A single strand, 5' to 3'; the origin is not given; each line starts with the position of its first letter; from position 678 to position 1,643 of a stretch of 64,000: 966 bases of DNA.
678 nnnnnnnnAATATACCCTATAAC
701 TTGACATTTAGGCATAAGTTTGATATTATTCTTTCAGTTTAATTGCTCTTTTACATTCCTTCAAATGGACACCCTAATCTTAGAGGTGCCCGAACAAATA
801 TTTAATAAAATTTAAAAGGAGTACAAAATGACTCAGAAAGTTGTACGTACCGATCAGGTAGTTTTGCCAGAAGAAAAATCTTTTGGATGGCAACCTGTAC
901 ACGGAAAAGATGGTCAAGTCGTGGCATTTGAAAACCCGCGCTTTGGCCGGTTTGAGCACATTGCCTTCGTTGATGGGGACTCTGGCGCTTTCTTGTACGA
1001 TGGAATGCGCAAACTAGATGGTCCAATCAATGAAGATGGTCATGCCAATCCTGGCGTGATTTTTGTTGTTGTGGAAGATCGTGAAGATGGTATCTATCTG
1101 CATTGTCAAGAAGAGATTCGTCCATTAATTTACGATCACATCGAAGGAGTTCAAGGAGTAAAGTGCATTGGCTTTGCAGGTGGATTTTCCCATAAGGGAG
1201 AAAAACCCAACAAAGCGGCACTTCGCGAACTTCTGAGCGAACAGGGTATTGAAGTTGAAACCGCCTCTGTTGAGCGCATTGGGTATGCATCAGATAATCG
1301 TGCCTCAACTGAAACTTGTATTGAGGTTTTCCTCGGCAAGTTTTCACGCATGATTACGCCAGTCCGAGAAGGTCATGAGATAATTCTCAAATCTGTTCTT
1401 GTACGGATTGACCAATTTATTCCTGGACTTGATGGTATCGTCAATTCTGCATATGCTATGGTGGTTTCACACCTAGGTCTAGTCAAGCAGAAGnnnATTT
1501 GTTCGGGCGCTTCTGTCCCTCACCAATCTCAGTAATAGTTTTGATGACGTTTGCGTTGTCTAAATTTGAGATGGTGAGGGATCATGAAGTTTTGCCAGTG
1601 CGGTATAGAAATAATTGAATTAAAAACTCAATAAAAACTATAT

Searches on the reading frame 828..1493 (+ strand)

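Call 61: search_protein_families(library=pfam, proteins=[window:828-1493:+], max_evalue=0.001)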
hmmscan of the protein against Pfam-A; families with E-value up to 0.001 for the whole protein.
window:828-1493:+ (222 aa): 1 family
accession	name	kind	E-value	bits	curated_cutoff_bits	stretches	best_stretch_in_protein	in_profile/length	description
PF00293.34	NUDIX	-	6.1e-05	23.5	21.1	1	79-158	7-78/134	NUDIX domain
